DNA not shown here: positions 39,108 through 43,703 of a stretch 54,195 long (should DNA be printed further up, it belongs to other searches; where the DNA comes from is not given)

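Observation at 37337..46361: Compact, hybrid type-VII-like secretion locus lacking all canonical membrane partners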

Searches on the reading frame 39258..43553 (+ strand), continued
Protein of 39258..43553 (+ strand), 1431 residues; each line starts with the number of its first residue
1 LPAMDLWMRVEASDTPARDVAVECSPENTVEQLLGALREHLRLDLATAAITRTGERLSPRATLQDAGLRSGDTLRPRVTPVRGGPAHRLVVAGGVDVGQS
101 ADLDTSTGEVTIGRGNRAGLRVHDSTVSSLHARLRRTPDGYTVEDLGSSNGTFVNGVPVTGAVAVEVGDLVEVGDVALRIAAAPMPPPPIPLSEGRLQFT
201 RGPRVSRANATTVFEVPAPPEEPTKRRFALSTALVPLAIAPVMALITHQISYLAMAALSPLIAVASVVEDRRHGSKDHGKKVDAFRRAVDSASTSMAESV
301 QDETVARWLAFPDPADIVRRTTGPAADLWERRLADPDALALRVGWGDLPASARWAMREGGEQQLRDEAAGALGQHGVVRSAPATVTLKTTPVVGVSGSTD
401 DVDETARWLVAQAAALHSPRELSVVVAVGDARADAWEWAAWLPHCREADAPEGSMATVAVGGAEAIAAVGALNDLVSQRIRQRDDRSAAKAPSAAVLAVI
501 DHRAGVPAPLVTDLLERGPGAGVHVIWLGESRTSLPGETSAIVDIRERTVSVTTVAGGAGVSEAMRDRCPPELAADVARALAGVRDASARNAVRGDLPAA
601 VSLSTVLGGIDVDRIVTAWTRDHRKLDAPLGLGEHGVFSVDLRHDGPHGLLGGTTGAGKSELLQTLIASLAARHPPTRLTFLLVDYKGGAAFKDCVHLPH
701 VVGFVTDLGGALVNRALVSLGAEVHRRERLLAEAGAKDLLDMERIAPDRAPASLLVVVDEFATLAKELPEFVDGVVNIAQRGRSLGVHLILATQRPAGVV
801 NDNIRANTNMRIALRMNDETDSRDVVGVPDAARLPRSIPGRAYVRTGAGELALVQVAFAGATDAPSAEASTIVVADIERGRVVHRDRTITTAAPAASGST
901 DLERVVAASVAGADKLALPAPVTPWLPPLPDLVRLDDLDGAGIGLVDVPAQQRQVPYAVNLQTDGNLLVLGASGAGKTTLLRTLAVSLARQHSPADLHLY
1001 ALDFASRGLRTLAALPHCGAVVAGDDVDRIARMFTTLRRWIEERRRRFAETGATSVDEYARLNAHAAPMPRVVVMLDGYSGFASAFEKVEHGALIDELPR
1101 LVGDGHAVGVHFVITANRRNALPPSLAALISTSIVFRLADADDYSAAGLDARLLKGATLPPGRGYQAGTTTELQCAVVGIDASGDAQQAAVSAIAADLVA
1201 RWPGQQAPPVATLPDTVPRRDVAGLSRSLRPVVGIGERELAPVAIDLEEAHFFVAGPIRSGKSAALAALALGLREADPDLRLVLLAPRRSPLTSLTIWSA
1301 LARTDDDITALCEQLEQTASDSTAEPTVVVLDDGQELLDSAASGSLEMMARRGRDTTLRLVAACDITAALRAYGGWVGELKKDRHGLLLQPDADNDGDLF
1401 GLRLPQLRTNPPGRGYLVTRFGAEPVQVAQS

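Call 13: find_encoding_contigs(protein=P0004, flank=10000, max_places=1)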
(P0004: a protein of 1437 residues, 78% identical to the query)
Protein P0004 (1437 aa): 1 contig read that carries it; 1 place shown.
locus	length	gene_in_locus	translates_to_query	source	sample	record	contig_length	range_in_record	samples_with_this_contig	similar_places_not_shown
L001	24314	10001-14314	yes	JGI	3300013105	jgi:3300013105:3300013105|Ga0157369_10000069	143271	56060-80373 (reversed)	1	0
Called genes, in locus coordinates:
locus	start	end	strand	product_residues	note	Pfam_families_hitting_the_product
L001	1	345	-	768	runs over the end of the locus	PF00989:PAS, PF08448:PAS_4, PF13188:PAS_8, PF13426:PAS_9, PF00989:PAS, PF08448:PAS_4, PF13426:PAS_9, PF00990:GGDEF, +3 more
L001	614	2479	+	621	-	-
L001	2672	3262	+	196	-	-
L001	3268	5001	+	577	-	PF00512:HisKA, PF02518:HATPase_c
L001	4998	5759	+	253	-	-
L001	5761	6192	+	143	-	PF00072:Response_reg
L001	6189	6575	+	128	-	PF00072:Response_reg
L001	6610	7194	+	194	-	-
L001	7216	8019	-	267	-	PF03476:MOSC_N, PF03473:MOSC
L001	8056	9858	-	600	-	PF00069:Pkinase, PF07714:PK_Tyr_Ser-Thr, PF05345:He_PIG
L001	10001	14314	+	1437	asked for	PF13191:AAA_16 (faint), PF16697:Yop-YscD_cpl, PF00498:FHA, PF01580:FtsK_SpoIIIE, PF00005:ABC_tran (faint), PF00437:T2SSE (faint), PF05729:NACHT (faint), PF01580:FtsK_SpoIIIE, +4 more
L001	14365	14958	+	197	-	-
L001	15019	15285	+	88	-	-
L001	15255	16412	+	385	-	-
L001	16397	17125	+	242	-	-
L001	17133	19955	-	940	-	PF03699:UPF0182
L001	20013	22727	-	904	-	PF00672:HAMP, PF00989:PAS (weak), PF13188:PAS_8, PF08448:PAS_4 (weak), PF00512:HisKA, PF02518:HATPase_c, PF13581:HATPase_c_2 (faint)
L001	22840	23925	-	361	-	PF00595:PDZ (faint), PF13180:PDZ_2, PF17820:PDZ_6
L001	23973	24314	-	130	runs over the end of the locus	-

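Call 14: find_encoding_contigs(protein=P0007, flank=10000, max_places=1)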
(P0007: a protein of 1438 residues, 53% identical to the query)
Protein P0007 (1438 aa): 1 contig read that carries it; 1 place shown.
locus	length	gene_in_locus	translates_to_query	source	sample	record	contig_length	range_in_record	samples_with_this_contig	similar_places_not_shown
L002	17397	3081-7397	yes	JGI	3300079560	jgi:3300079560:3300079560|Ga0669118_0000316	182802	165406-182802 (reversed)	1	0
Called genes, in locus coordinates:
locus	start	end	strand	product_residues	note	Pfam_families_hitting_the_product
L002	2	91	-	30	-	?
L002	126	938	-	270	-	-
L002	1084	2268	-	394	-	PF14281:PDDEXK_4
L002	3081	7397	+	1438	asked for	PF00005:ABC_tran (faint), PF13245:AAA_19 (faint), PF13555:AAA_29 (faint), PF16697:Yop-YscD_cpl, PF00498:FHA, PF01580:FtsK_SpoIIIE, PF01580:FtsK_SpoIIIE, PF25199:nSTAND_NTPase5 (weak), +8 more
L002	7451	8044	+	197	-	-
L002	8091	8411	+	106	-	-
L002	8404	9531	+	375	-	-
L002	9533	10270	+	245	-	-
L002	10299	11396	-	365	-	-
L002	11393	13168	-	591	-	PF00069:Pkinase, PF01636:APH (faint), PF07714:PK_Tyr_Ser-Thr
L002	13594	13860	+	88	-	-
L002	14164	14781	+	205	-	PF13560:HTH_31, PF01381:HTH_3, PF05899:Cupin_3 (weak), PF07883:Cupin_2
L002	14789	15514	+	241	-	PF03483:B3_4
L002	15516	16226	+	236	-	PF04299:FMN_bind_2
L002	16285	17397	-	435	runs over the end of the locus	PF00872:Transposase_mut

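Call 15: find_encoding_contigs(protein=P0018, flank=10000, max_places=1)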
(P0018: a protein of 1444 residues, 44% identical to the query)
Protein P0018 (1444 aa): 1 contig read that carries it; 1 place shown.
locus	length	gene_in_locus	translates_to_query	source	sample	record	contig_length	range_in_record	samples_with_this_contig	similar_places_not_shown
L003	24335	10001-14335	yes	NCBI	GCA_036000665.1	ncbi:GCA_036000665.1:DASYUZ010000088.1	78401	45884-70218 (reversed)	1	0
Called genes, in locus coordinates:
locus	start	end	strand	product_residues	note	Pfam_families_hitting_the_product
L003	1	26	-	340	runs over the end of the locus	PF02885:Glycos_trans_3N, PF00591:Glycos_transf_3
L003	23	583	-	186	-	PF00117:GATase, PF07722:Peptidase_C26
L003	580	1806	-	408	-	PF04715: (weak), PF00425:Chorismate_bind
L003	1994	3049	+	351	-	PF05343:Peptidase_M42, PF01546:Peptidase_M20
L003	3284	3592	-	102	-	-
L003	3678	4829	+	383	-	PF00108:Thiolase_N, PF02803:Thiolase_C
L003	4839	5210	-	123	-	PF01842:ACT (faint), PF22468:ACT_9 (faint)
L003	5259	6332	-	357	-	-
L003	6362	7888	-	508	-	PF04932:Wzy_C, PF14559:TPR_19 (weak)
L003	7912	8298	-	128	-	-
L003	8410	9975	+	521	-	PF02683:DsbD_TM, PF08534:Redoxin, PF00578:AhpC-TSA, PF13905:Thioredoxin_8, PF17991:Thioredoxin_10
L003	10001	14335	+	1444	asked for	PF00498:FHA, PF16697:Yop-YscD_cpl, PF13191:AAA_16 (faint), PF13401:AAA_22 (faint), PF01580:FtsK_SpoIIIE, PF05729:NACHT (faint), PF13476:AAA_23 (faint), PF01580:FtsK_SpoIIIE, +2 more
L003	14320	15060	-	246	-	PF07179:SseB, PF14581:SseB_C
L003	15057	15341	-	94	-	-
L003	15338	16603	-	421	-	-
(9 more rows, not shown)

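Call 16: find_encoding_contigs(protein=P0056, flank=10000, max_places=1)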
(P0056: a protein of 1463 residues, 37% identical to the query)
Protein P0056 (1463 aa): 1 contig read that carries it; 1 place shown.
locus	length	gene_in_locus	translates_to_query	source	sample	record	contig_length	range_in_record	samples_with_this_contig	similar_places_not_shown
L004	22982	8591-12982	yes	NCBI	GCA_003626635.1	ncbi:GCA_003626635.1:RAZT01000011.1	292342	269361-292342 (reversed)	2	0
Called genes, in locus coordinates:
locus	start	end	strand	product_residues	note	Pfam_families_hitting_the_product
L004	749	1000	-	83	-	PF26606:SCO4848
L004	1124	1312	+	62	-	-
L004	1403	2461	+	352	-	PF00579:tRNA-synt_1b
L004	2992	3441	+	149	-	-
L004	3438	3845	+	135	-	-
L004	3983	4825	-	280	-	PF00106:adh_short, PF01370:Epimerase (weak), PF08659:KR, PF13460:NAD_binding_10, PF13561:adh_short_C2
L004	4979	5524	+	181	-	PF00440:TetR_N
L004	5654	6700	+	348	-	-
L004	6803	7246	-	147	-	PF14230:DUF4333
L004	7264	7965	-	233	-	PF03640:Lipoprotein_15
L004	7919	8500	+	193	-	PF06013:WXG100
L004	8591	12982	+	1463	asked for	PF13401:AAA_22 (faint), PF16697:Yop-YscD_cpl (faint), PF01580:FtsK_SpoIIIE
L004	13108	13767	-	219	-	-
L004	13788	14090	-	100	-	-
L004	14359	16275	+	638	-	PF21725:T7SS_signal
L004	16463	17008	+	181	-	-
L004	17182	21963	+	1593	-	PF21725:T7SS_signal (weak), PF20148:DUF6531, PF25023:TEN_YD-shell (weak), PF05593:RHS_repeat, PF25023:TEN_YD-shell, PF05593:RHS_repeat (weak), PF03527:RHS (weak)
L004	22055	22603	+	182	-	-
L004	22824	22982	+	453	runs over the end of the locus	-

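Call 17: find_encoding_contigs(protein=P0053, flank=10000, max_places=1)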
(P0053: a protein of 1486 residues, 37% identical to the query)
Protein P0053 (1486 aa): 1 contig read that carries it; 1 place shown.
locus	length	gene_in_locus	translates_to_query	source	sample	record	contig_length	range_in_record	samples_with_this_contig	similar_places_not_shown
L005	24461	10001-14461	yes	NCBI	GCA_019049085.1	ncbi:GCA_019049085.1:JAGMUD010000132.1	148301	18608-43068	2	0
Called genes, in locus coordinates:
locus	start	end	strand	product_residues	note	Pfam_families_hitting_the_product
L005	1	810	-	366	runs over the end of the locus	PF00285:Citrate_synt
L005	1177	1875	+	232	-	PF12766:Pyridox_oxase_2 (weak), PF01243:PNPOx_N, PF10590:PNP_phzG_C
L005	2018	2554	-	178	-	-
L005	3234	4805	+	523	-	PF00989:PAS, PF08448:PAS_4, PF12860:PAS_7 (faint), PF13188:PAS_8 (weak), PF13426:PAS_9 (faint), PF08448:PAS_4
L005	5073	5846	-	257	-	PF13580:SIS_2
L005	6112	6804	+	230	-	PF01325:Fe_dep_repress, PF12802:MarR_2 (weak), PF18357:DtxR (faint), PF02742:Fe_dep_repr_C, PF04023:FeoA (weak)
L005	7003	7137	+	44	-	-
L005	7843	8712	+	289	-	PF00561:Abhydrolase_1, PF12146:Hydrolase_4, PF12697:Abhydrolase_6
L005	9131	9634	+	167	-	-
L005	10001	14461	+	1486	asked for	PF13401:AAA_22 (faint), PF13191:AAA_16 (faint), PF01580:FtsK_SpoIIIE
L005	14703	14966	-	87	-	PF06013:WXG100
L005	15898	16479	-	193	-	-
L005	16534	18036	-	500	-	-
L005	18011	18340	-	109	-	-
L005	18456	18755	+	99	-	-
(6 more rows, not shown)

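Call 31: find_related_loci(query=A1, collection=genome_contigs, flank=10000)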
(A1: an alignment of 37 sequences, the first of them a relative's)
Query A1 (1424 aa) in genome_contigs; peptide patterns used: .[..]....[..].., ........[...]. (x = any residue, [..] = any of these).
600 stretches matched a pattern (row limit reached: there are more); 593 encode a relative of the query (tblastn E <= 1e-3); the best 80 are kept; 80 distinct loci.
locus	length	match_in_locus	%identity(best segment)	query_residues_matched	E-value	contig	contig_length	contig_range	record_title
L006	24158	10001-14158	43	45-1422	0e+0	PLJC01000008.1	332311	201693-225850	MAG: Actinomycetota bacterium isolate palsa_556 73.20110800_P2D.27_contig_155, whole genome shotgun sequence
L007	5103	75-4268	44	7-1422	0e+0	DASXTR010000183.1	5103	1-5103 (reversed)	MAG TPA_asm: Gaiellaceae bacterium isolate SMAG_U4697 k141_1055795, whole genome shotgun sequence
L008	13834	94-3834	48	181-1422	0e+0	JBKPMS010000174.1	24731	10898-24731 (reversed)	MAG: Actinomycetota bacterium isolate GS_HAYS_MAG_00060 GS_HAYS_000002420719, whole genome shotgun sequence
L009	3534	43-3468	45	289-1424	0e+0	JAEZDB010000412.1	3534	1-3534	MAG: Actinomycetes bacterium isolate OH_CBrB_273 k127_2524714, whole genome shotgun sequence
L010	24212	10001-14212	42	55-1423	0e+0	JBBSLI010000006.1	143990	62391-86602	MAG: Solirubrobacterales bacterium isolate metawrap_LS4_59 metawrap_LS4_59_K_182514_L_143990_cov_117.0000, whole genome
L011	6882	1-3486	42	228-1424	0e+0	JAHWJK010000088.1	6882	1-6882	MAG: Actinomycetota bacterium isolate 0707_bin18 NODE_3189_length_6882_cov_27.086422, whole genome shotgun sequence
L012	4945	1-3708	42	214-1422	0e+0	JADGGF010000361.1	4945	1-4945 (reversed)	MAG: Micromonosporaceae bacterium isolate HOG111 NODE_11342_length_4945_cov_12.695006, whole genome shotgun sequence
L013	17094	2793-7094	40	3-1422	0e+0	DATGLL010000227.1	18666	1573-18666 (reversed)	MAG TPA_asm: Candidatus Dormiibacterota bacterium isolate SMAG_U9885 k141_392667, whole genome shotgun sequence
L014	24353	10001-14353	39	2-1422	0e+0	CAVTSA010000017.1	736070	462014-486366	MAG: Candidatus Dormibacteraeota bacterium isolate MFD00731.bin.1.225 genome assembly, contig: contig_9958, whole genome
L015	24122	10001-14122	37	80-1420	0e+0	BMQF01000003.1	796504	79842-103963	Streptomyces fumigatiscleroticus JCM 3101 DNA, sequence003, whole genome shotgun sequence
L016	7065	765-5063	38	10-1422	0e+0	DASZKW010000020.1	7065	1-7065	MAG TPA_asm: Acidimicrobiales bacterium isolate SMAG_U5848 k141_4148893, whole genome shotgun sequence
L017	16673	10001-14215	36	47-1420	0e+0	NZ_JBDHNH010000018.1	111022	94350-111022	Streptomyces sp. 21So2-11 scaffold18, whole genome shotgun sequence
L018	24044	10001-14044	37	80-1398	0e+0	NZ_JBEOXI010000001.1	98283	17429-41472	Streptomyces sp. NPDC002130 NPDC002130_155_D8.ctg-0001, whole genome shotgun sequence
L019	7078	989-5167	36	53-1422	0e+0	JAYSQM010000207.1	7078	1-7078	MAG: Phycicoccus sp. isolate GFS_11768 GFS_11768_206, whole genome shotgun sequence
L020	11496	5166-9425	36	50-1423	0e+0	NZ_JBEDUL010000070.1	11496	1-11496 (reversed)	MAG: Intrasporangium sp. isolate Bin.014.pasture_P3 k127_39060, whole genome shotgun sequence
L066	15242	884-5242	36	12-1422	0e+0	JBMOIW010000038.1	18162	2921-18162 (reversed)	MAG: Acidimicrobiia bacterium isolate Deming_bin.482 contig8172, whole genome shotgun sequence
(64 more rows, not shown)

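Call 40: search_solved_structures(query=window:39258-43553:+, max_evalue=1e-10)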
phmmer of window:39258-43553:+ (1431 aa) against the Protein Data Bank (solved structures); distinct sequences matched with E-value up to 1e-10: 11.
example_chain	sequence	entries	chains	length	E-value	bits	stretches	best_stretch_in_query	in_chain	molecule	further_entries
4nh0_A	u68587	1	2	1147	6.3e-87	295.8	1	382-1426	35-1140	Cell divisionFtsK/SpoIIIE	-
7np7_C1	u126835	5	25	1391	2.1e-69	237.8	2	297-858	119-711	ESX-5 secretion system protein EccC5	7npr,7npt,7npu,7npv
9qks_G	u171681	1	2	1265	6.3e-66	226.3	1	181-965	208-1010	ESX secretion system protein YukB,Green fluorescent protein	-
7b9f_C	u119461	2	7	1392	1.5e-63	218.4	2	639-856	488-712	EccC5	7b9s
4n1a_A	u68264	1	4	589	7.5e-40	139.8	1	941-1427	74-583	Cell divisionFtsK/SpoIIIE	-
4lya_A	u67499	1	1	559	6.2e-34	120.3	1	899-1427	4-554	Uncharacterized protein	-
5fv0_A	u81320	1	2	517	1.8e-29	105.4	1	941-1427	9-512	ESX secretion system protein EccC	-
9jv8_A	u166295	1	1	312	6e-23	83.8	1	924-1145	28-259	ESX-1 secretion system protein EccCb1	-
2iuu_A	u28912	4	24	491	2.8e-18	68.4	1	572-834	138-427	DNA TRANSLOCASE FTSK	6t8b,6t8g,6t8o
2iut_A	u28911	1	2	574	4.8e-18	67.6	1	572-834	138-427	DNA TRANSLOCASE FTSK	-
2ius_A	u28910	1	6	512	5.4e-14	54.2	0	751-829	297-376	DNA TRANSLOCASE FTSK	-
